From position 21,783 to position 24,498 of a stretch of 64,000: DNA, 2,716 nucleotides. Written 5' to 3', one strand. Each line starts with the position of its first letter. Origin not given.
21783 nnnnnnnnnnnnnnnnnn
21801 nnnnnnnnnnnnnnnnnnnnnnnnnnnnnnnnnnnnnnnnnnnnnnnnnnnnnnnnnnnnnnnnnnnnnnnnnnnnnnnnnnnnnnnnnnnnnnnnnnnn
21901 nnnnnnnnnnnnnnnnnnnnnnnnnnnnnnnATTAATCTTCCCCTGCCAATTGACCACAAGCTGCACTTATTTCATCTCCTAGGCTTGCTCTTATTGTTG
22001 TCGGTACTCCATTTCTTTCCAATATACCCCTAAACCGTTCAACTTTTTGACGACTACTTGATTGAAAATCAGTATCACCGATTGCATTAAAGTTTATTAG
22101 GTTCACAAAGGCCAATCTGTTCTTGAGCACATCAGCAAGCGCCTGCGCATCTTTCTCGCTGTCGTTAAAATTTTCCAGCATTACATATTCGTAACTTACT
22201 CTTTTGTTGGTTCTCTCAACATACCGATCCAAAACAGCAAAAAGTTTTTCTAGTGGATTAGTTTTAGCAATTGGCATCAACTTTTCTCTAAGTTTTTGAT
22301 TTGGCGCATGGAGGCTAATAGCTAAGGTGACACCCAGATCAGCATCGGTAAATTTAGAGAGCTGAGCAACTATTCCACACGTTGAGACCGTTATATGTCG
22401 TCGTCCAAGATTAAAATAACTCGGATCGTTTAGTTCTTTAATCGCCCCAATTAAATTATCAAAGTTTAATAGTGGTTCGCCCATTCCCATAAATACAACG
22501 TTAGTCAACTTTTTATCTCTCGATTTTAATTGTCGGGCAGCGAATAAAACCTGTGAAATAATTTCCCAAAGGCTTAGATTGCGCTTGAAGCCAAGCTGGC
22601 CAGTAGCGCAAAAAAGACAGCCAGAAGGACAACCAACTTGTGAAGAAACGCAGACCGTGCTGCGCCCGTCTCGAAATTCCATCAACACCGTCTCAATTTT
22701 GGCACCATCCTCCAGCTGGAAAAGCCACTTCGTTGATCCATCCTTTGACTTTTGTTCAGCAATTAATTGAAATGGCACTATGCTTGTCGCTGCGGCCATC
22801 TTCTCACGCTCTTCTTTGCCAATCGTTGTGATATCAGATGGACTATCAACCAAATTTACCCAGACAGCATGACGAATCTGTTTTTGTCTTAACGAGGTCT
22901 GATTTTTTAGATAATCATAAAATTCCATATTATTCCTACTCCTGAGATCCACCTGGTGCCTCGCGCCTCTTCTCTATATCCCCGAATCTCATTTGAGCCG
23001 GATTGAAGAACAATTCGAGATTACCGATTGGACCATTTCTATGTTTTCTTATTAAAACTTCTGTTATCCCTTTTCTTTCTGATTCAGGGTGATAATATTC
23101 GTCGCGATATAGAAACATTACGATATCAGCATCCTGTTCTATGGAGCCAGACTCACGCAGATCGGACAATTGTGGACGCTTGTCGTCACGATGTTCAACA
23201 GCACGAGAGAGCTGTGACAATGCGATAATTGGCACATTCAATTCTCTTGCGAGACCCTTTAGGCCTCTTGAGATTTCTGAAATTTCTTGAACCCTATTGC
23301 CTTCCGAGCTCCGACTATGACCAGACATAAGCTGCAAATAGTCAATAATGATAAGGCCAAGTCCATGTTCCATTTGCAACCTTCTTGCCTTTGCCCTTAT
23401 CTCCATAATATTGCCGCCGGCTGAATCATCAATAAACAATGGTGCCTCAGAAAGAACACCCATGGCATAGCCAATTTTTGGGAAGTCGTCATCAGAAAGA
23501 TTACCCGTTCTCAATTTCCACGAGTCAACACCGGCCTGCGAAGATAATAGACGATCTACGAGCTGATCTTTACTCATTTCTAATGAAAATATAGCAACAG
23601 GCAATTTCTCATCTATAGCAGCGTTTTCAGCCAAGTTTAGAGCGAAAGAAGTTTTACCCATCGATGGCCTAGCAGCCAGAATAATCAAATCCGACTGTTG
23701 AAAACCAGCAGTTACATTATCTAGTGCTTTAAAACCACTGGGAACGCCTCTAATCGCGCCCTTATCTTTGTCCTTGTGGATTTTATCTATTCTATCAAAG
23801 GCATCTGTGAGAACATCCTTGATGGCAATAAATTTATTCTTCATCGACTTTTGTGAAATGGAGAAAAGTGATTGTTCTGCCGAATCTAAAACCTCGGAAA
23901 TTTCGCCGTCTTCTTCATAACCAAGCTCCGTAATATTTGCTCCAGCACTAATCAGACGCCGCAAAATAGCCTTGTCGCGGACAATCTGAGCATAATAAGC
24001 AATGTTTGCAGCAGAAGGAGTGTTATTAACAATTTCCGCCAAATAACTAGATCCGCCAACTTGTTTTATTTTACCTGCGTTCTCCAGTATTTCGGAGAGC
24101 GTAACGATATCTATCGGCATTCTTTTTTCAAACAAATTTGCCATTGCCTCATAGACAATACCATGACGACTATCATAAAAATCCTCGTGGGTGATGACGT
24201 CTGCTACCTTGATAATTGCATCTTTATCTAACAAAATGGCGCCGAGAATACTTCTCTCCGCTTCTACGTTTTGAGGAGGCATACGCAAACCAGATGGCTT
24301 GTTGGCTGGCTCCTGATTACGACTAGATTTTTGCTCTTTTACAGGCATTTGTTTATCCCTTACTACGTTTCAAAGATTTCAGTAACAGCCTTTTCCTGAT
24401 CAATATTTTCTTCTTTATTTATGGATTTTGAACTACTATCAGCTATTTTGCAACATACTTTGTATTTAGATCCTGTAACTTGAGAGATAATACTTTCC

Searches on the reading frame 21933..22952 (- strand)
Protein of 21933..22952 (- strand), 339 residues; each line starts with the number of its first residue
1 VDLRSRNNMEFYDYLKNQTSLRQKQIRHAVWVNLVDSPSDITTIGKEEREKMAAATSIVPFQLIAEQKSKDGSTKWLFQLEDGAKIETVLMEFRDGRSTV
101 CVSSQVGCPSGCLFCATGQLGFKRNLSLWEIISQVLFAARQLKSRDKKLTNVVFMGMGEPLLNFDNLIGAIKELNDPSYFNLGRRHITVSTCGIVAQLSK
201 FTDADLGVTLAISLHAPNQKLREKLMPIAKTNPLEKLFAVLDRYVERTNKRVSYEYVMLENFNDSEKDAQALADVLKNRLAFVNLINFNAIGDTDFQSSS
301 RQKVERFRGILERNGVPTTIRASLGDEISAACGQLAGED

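Call 8: search_protein_families(library=pfam, proteins=[window:21933-22952:-], max_evalue=0.001)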
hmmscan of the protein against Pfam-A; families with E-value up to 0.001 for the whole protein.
window:21933-22952:- (339 aa): 1 family
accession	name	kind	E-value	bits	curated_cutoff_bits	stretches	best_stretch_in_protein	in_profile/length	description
PF04055.27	Radical_SAM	-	3e-16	60.5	29.5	1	103-267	2-160/166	Radical SAM superfamily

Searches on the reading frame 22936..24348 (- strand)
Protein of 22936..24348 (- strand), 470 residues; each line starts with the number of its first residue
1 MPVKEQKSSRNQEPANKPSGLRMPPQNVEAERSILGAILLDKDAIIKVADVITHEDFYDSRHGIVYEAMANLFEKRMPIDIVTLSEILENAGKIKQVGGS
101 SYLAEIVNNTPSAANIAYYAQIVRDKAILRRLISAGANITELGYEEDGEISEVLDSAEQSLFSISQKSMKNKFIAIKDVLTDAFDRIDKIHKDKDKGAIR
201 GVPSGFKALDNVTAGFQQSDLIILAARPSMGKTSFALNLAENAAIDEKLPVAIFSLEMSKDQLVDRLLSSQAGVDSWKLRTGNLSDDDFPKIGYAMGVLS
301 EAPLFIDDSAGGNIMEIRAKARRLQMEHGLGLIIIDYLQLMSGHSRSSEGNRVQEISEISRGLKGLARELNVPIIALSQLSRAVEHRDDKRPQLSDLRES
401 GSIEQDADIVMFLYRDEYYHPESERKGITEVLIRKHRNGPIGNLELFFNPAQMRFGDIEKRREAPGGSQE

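Call 7: search_protein_families(library=pfam, proteins=[window:22936-24348:-], max_evalue=0.001)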
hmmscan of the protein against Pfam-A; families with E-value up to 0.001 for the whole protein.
window:22936-24348:- (470 aa): 3 families
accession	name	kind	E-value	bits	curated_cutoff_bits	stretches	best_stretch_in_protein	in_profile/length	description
PF03796.21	DnaB_C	-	1.4e-112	375.7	27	1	201-456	1-254/255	DnaB-like helicase C terminal domain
PF00772.26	DnaB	-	1.4e-37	128.2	23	1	24-125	2-103/103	DnaB-like helicase N terminal domain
PF13481.12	AAA_25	-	2.7e-14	53.7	27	1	212-379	25-189/195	AAA domain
